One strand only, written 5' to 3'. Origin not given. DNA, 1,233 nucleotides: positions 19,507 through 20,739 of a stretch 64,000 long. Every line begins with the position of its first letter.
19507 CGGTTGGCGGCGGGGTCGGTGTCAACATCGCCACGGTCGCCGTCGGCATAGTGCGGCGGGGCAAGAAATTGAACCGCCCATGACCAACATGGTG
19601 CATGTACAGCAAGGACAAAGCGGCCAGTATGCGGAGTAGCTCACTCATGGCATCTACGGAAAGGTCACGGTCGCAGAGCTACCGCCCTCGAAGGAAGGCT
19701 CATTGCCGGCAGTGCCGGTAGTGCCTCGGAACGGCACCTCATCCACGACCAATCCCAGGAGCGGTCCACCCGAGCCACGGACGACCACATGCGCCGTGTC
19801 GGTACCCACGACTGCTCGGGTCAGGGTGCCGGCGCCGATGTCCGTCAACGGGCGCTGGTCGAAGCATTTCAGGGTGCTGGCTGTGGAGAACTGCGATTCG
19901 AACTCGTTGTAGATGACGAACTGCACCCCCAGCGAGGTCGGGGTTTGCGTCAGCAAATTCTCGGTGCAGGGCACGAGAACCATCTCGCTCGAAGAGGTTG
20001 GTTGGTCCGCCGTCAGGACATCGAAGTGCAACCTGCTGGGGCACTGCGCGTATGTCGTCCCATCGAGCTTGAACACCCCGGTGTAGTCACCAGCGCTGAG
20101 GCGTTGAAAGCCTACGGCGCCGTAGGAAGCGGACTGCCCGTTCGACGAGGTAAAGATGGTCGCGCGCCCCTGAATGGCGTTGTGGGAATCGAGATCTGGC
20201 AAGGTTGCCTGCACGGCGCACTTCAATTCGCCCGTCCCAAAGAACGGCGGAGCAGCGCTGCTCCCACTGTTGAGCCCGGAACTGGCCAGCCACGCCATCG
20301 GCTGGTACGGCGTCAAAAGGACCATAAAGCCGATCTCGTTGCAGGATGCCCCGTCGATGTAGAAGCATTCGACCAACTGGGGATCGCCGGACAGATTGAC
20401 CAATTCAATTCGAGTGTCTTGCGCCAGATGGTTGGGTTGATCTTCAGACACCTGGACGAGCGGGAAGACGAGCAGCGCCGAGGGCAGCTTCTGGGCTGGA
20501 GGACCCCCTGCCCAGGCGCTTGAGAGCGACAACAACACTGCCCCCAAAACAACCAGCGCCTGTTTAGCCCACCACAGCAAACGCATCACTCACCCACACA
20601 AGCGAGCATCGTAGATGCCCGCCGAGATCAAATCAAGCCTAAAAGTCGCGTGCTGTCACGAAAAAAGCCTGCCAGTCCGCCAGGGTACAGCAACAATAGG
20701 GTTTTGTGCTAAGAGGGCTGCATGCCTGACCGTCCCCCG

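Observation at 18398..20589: Tandem secreted Cys-containing paralogs of an unrecognised family, one with a long Thr/Pro-rich linker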

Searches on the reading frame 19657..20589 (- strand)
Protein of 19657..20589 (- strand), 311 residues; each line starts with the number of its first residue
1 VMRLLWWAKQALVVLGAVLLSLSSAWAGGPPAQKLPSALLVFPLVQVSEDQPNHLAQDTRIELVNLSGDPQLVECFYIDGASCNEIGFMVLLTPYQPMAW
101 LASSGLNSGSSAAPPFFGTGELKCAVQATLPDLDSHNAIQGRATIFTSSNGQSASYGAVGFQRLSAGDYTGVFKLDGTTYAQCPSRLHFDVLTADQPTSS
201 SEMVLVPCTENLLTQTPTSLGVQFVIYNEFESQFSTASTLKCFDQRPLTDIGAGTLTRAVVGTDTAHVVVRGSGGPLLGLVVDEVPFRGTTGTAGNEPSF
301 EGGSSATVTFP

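Call 4: search_protein_families(library=pfam, proteins=[window:19657-20589:-], max_evalue=1)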
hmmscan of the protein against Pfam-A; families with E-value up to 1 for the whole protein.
window:19657-20589:- (311 aa): 0 families

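Call 5: search_protein_families(library=ncbifam, proteins=[window:19657-20589:-], max_evalue=1)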
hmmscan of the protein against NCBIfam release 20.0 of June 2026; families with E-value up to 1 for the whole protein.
window:19657-20589:- (311 aa): 0 families

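Call 6: find_homologous_proteins(query=window:19657-20589:-)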
Query window:19657-20589:- (311 aa): 272 proteins with E <= 0.001 among 7480 candidates; the best 120 are listed.
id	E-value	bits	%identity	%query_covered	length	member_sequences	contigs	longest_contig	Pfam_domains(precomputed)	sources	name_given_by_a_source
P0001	2.0e-201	686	99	100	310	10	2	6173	-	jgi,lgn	jgi:hypothetical protein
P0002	7.8e-178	608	89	100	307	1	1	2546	-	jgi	jgi:hypothetical protein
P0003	1.2e-177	608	87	100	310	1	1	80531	-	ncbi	ncbi:MAG: hypothetical protein ACHQ9S_14395 [Candidatus Binatia bacterium]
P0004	3.2e-133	462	67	100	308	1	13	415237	-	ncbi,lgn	ncbi:MAG: hypothetical protein U0587_11655 [Candidatus Binatia bacterium]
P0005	4.7e-129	448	68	100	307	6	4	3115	-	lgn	-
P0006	8.2e-128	444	70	94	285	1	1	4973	-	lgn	-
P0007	1.7e-127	443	66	100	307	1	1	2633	-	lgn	-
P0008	3.0e-127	442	71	94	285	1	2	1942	-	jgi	jgi:hypothetical protein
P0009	1.3e-126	440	66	98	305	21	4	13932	-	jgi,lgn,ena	-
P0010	7.6e-126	437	69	94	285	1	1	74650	-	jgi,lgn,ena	-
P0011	1.2e-122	427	66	96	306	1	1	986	-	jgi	jgi:hypothetical protein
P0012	9.8e-122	424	64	98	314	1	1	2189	-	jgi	jgi:hypothetical protein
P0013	2.0e-121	423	67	93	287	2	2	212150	-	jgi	-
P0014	2.6e-119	416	65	98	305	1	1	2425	-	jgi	jgi:hypothetical protein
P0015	3.1e-118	413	64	97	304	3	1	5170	-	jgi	jgi:hypothetical protein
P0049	1.3e-107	378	58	100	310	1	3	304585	-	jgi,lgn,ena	jgi:hypothetical protein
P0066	5.6e-104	366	59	100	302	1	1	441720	-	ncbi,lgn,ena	-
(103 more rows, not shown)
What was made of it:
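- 19654..20589 (-): Gene A: 311-aa (310 from ATG 20586) secreted two-module protein, the first gene of the pair. 99% identical to P0001, and 272 word-indexed homologues (call 6).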

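Call 8: search_solved_structures(query=window:19657-20589:-, max_evalue=10)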
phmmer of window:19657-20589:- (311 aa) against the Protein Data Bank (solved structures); distinct sequences matched with E-value up to 10: 2.
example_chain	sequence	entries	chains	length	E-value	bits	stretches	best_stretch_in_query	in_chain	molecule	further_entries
5to0_A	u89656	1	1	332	1.3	11.4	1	228-287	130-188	Serine protease HTRA2, mitochondrial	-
5wyn_A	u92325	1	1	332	1.3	11.4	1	228-287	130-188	Serine protease HTRA2, mitochondrial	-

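Call 14: find_encoding_contigs(protein=P0004, flank=10000, max_places=2)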
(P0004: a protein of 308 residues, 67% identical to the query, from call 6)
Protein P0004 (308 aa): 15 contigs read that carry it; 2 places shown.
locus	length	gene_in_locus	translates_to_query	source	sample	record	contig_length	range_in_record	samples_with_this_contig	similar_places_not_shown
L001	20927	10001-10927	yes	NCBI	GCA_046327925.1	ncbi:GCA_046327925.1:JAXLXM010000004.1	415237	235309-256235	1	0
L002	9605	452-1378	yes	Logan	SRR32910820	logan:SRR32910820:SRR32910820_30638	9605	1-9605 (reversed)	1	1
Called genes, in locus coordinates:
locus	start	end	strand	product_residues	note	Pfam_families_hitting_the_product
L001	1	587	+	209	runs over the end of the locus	PF01865:PhoU_div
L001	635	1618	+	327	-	PF01384:PHO4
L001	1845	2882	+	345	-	PF13505:OMP_b-brl (faint), PF00691:OmpA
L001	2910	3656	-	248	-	PF13350:Y_phosphatase3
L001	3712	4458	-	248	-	PF23023:Anti-Pycsar_Apyc1, PF00753:Lactamase_B, PF12706:Lactamase_B_2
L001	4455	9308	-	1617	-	PF21075:GDH_ACT1, PF21073:GDH_HM1 (weak), PF21076:GDH_ACT2, PF21079:GDH_HM2, PF21077:GDH_ACT3, PF21078:GDH_HM3, PF05088:Bac_GDH_CD, PF21074:GDH_C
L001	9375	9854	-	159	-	PF00583:Acetyltransf_1, PF13508:Acetyltransf_7 (weak)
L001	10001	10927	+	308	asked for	-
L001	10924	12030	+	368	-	-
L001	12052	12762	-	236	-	PF00970:FAD_binding_6, PF00175:NAD_binding_1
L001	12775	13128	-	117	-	PF00111:Fer2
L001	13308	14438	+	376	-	PF00923:TAL_FSA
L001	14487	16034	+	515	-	PF00479:G6PD_N, PF02781:G6PD_C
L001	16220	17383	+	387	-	PF03372:Exo_endo_phos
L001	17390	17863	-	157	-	PF04075:F420H2_quin_red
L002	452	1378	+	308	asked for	-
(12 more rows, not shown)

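Call 15: find_encoding_contigs(protein=P0066, flank=10000, max_places=2)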
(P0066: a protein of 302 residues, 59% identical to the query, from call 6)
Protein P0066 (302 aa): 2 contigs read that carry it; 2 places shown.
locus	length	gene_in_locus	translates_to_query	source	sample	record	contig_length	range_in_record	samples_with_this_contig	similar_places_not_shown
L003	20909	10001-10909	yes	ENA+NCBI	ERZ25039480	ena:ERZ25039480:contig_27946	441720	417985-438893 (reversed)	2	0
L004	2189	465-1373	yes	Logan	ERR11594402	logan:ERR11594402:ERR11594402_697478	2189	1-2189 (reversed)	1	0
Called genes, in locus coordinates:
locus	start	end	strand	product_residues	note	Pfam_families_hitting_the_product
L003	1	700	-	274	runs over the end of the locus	PF04734:Ceramidase_alk (faint)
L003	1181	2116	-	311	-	PF01869:BcrAD_BadFG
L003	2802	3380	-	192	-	-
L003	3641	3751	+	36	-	-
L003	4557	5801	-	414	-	-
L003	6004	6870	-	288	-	PF08843:AbiEii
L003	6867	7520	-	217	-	-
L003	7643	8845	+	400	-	PF02515:CoA_transf_3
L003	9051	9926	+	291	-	PF13452:FAS1_DH_region (faint), PF01575:MaoC_dehydratas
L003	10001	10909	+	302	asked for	-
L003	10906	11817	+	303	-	-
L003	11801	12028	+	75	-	-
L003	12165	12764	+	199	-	PF00730:HhH-GPD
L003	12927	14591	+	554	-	PF03023:MurJ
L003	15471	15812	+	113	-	-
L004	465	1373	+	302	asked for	-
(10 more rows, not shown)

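Call 16: find_encoding_contigs(protein=P0049, flank=10000, max_places=2)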
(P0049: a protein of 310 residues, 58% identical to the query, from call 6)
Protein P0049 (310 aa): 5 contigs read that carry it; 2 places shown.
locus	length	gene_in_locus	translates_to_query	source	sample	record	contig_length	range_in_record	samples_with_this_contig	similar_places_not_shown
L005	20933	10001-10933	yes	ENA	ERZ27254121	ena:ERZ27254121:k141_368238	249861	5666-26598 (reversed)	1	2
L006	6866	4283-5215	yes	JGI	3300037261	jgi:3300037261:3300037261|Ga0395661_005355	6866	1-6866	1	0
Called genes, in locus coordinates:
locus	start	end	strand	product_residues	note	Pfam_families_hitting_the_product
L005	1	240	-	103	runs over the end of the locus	-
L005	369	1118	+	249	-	PF20772:TACO1_YebC_N, PF01709:Transcrip_reg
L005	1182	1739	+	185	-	PF02075:RuvC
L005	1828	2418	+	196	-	PF01330:RuvA_N, PF14520:HHH_5, PF07499:RuvA_C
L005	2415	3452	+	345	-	PF01078:Mg_chelatase (faint), PF05496:RuvB_N, PF00004:AAA, PF07728:AAA_5 (faint), PF17864:AAA_lid_4, PF05491:WHD_RuvB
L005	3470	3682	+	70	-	PF11146:DUF2905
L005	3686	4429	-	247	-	PF23023:Anti-Pycsar_Apyc1, PF00753:Lactamase_B, PF12706:Lactamase_B_2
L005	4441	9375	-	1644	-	PF21075:GDH_ACT1, PF21073:GDH_HM1, PF21076:GDH_ACT2, PF21079:GDH_HM2 (weak), PF21077:GDH_ACT3, PF21078:GDH_HM3, PF05088:Bac_GDH_CD, PF21074:GDH_C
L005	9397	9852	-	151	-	PF00583:Acetyltransf_1, PF13673:Acetyltransf_10, PF13508:Acetyltransf_7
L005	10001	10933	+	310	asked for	-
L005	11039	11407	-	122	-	-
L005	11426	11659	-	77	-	-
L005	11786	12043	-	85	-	-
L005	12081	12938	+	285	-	-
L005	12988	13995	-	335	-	PF11583:AurF, PF00268:Ribonuc_red_sm (faint)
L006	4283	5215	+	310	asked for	-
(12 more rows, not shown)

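Call 17: predict_structure(alignment_id=A1)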
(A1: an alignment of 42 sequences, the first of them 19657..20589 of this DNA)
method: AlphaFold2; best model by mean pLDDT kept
length: 311 residues; sequences in the alignment: 42
mean_pLDDT: 84.4   pTM: 0.81
mean pLDDT of the five models: 84.4, 81.9, 81.4, 79.1, 78.3
residues with pLDDT >= 90: 146; 70-90: 131; 50-70: 24; < 50: 10
segments of 3 or more residues with pLDDT < 50: 303-311
pLDDT, mean of each block of 10 residues (from residue 1): 78 82 55 80 92 84 95 95 93 95 93 94 92 91 92 91 88 80 89 76 88 77 90 90 91 75 88 90 83 79 36 38
secondary structure, 60 per line:
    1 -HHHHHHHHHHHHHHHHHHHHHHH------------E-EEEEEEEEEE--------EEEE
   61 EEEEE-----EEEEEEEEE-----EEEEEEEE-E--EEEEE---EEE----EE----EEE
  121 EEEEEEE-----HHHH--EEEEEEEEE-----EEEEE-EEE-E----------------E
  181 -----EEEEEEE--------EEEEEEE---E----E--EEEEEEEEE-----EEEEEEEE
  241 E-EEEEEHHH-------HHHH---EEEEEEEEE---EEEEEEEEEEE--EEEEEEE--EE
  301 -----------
elements in order: H2-24 E39-48 E57-65 E71-79 E85-92 E97-101 E105-107 E118-127 H133-136 E139-147 E153-157 E159-161 E186-192 E201-207 E219-227 E233-241 E243-247 H258-261 E265-273 E277-287 E290-296
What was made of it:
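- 20080..20508 (-): A N-module (residues ~28-170): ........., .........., CFY, CNEIGF, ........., GELKC, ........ motifs. All-beta, fold relatives unassigned. AF2 model with pLDDT mostly >90 here (call 17).
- Full-length model pLDDT 84, pTM 0.81, all-beta (call 17).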

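Call 18: search_protein_representatives(protein=window:19657-20589:-)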
Query: 311 residues. Proteins with E-value up to 0.001 (for the whole library): 644; up to 1e-10: 214; up to 1e-30: 15. The best 150 are listed.
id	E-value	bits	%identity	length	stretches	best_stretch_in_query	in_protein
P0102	3.9e-98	344.8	57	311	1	3-311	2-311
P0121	7.6e-81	288.0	53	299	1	27-311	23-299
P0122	2.8e-80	286.2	53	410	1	27-311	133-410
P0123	3.7e-75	269.4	51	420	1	27-311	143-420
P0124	2.2e-74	266.8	45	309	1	10-311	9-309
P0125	1.0e-72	261.3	49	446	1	17-311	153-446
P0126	2.5e-70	253.5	50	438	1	25-311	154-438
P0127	9.6e-59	215.5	54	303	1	27-234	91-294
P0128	8.2e-48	179.6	66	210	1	76-216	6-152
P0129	6.6e-47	176.6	54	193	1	109-277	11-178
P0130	1.4e-46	175.5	53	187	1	21-190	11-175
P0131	2.1e-40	155.3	53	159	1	118-272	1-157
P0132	2.5e-40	155.0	49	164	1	150-311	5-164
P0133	2.8e-39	151.6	56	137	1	174-311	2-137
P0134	6.2e-37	143.8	38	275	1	40-287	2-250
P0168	1.0e-17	80.7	34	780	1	56-291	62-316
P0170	1.1e-17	80.6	33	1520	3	84-295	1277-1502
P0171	1.4e-17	80.3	33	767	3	79-305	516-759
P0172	1.5e-17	80.2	41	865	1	2-283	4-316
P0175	3.0e-17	79.2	32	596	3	86-297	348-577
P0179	8.8e-17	77.7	34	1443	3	87-305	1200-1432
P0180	8.9e-17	77.7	35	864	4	118-278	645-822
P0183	1.7e-16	76.8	31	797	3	12-277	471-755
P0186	5.9e-16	75.0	35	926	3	93-283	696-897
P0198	3.7e-15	72.3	38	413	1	11-195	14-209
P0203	6.5e-15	71.5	36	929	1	56-282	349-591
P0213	1.3e-14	70.5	34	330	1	14-273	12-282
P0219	2.4e-14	69.7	33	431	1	85-285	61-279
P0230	6.2e-14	68.3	35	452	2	23-155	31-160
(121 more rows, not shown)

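Call 20: search_protein_families(library=pfam, proteins=[P0168, P0170, P0171, P0172, P0179, P0180, P0183, P0186, P0203, P0175], max_evalue=0.01)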
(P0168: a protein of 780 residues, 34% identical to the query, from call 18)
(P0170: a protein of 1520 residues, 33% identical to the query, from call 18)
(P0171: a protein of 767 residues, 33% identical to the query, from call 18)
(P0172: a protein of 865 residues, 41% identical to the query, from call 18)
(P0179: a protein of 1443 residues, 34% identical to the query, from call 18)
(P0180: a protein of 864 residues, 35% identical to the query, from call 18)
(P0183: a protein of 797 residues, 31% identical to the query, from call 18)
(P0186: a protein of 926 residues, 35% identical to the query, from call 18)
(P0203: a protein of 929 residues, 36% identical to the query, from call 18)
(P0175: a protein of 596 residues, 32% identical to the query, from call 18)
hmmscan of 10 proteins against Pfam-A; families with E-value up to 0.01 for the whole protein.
P0168 (780 aa): 1 family
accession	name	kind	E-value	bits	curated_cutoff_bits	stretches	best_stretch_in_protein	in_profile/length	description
PF07676.18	PD40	-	1e-15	57.6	20.9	1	434-471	8-38/38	WD40-like Beta Propeller Repeat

P0170 (1520 aa): 9 families
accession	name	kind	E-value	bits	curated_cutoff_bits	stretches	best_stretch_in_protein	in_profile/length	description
PF10282.15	Lactonase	-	6.7e-12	45.7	21.7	1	679-869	97-319/344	Lactonase, 7-bladed beta-propeller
PF13620.12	CarboxypepD_reg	-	1.4e-11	45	32.3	1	331-405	2-77/82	Carboxypeptidase regulatory-like domain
PF25174.1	Beta-prop_THOC3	-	2.5e-11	43.6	305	0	774-832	69-126/272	THOC3 beta-propeller domain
PF21783.3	YNCE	-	9.4e-09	35.5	27.1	1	677-978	37-331/339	YNCE-like beta-propeller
PF02239.22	Cytochrom_D1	-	3.8e-07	29.4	25.5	0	768-839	284-361/368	Cytochrome D1 heme domain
PF08450.18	SGL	-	1.7e-05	25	26.3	0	688-739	113-163/246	SMP-30/Gluconolactonase/LRE-like region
PF13715.12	CarbopepD_reg_2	-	2.9e-05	24.5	32.2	1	331-402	1-69/88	CarboxypepD_reg-like domain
PF17802.7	SpaA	-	0.0031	18.1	23.1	0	340-386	12-61/91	Prealbumin-like fold domain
PF01731.26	Arylesterase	-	0.0063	17.1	21.3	0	687-737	31-81/86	Arylesterase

P0171 (767 aa): 0 families

P0172 (865 aa): 0 families

P0179 (1443 aa): 6 families
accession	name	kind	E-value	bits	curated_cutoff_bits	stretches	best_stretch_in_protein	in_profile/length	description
PF24684.1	Vgb_lyase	-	1.2e-100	336.6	50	3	675-821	55-200/290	Virginiamycin B lyase family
PF08450.18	SGL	-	7.8e-11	42.5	26.3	0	721-770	188-236/246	SMP-30/Gluconolactonase/LRE-like region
PF07494.17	Reg_prop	-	2e-05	24.7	20.4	0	721-733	9-21/24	Two component regulator propeller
PF13449.12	Phytase-like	-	2.1e-05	25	27.6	0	721-759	72-110/284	Esterase-like activity of phytase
PF25021.1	TEN_NHL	-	0.00012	21.7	27.1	0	676-708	32-62/357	Teneurin NHL domain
PF01436.27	NHL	-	0.0036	17.7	20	0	273-296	5-27/28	NHL repeat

P0180 (864 aa): 0 families

P0183 (797 aa): 0 families

P0186 (926 aa): 0 families

P0203 (929 aa): 5 families
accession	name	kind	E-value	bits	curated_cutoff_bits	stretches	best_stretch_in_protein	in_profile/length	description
PF24684.1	Vgb_lyase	-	1.8e-70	237.5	50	2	641-896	7-256/290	Virginiamycin B lyase family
PF07494.17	Reg_prop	-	1.8e-07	30.9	20.4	0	823-835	8-20/24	Two component regulator propeller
PF08450.18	SGL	-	7.4e-05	22.9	26.3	0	655-705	192-242/246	SMP-30/Gluconolactonase/LRE-like region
PF13449.12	Phytase-like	-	0.0012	19.2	27.6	0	695-731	73-109/284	Esterase-like activity of phytase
PF22701.2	Mala_s_1-like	-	0.0018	18.5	27.5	0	662-705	103-145/195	Mal s 1 allergenic protein-like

P0175 (596 aa): 0 families
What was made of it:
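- Family modules are fused to Vgb_lyase-like or lactonase-like propellers in large proteins (call 20).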

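Call 30: search_solved_structures(query=A2, max_evalue=10, show_alignments=2)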
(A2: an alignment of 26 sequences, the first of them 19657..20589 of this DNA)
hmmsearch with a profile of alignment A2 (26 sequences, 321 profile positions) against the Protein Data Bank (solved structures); distinct sequences matched with E-value up to 10: 0.

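Call 31: search_protein_families(library=pfam, alignment_id=A2, max_evalue=1)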
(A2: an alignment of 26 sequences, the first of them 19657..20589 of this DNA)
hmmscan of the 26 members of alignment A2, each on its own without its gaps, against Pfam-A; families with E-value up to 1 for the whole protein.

A. member 1, window:19657-20589:- (311 aa): 0 families

B. families by the number of members that match (of 26 scanned): 6 families
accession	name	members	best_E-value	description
PF15270.11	ACI44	1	0.06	Metallo-carboxypeptidase inhibitor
PF20113.4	DUF6503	1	0.14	Family of unknown function (DUF6503)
PF10738.15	Lpp-LpqN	1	0.15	Probable lipoprotein LpqN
PF07715.20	Plug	1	0.17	TonB-dependent Receptor Plug Domain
PF15574.11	Imm48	1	0.25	Immunity protein 48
PF25134.1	DUF7821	1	0.33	Domain of unknown function (DUF7821)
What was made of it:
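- Tried and rejected: Pfam on 26 diverse members: only noise, best E 0.06 (call 31).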

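Call 34: fold_search(model_id=the predicted structure, library=pdb)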
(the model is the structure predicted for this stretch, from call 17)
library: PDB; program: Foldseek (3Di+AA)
matches with E <= 10: 1561; with E <= 0.001: 8
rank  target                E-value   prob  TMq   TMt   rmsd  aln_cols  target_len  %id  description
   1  1nc7_A                5.4e-05  1.00  0.29  0.73   4.5       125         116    7  Crystal Structure of Thermotoga maritima 1070 (released 2003-07-01)
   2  1nc7_B                5.4e-05  1.00  0.30  0.74   4.6       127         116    7  Crystal Structure of Thermotoga maritima 1070 (released 2003-07-01)
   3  1nc7_D                5.4e-05  1.00  0.30  0.73   4.7       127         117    7  Crystal Structure of Thermotoga maritima 1070 (released 2003-07-01)
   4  6i56_D                3.3e-04  0.75  0.19  0.21  26.5       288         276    8  Crystal structure of PBSX exported protein XepA (released 2019-11-20)
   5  6i56_C                3.7e-04  0.57  0.18  0.19  26.6       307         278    8  Crystal structure of PBSX exported protein XepA (released 2019-11-20)
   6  7vrn_I                3.9e-04  0.23  0.14  0.11  23.4       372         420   10  Structure of infectious bursal disease virus Gt strain (released 2022-03-30)
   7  6i56_B                4.4e-04  0.57  0.18  0.19  26.6       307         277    8  Crystal structure of PBSX exported protein XepA (released 2019-11-20)
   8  5t9a_A                7.2e-04  0.51  0.16  0.08  17.3       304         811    9  Crystal structure of BuGH2Cwt (released 2017-09-13)
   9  7kwb_B                1.0e-03  0.60  0.19  0.15  21.1       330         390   10  Surface glycan-binding protein B from Bacteroides thetaiotaomicron (released 2021-02-17)
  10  6qna_H                1.1e-03  0.16  0.11  0.14  20.3       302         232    9  Structure of bovine anti-RSV hybrid Fab B13HC-B4LC (released 2019-05-29)
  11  4j1u_D                1.1e-03  0.28  0.13  0.17  17.0       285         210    9  Crystal structure of antibody 93F3 unstable variant (released 2013-03-13)
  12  8tmy_C                1.7e-03  0.33  0.16  0.20  18.5       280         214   10  Crystal structure of SARS-CoV-2 spike stem helix peptide in complex with neutralizing antibody CHM-16 (released 2024-07-31)
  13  6i9i_A                1.9e-03  0.16  0.11  0.14  18.1       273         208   10  Rift valley fever virus Gn in complex with a neutralizing antibody fragment (released 2018-12-26)
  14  9jpv_A                2.0e-03  0.25  0.13  0.17  16.9       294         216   11  A Fab Fragment of IgG (released 2025-10-01)
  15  5t9a_C                2.2e-03  0.51  0.16  0.08  16.4       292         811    8  Crystal structure of BuGH2Cwt (released 2017-09-13)
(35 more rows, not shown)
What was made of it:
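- On ASRAH superfamily (ASRT/TM1070, Pfam DUF1362): Foldseek on the full-length model: probability 1.00, TM(target) 0.73 (call 34).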
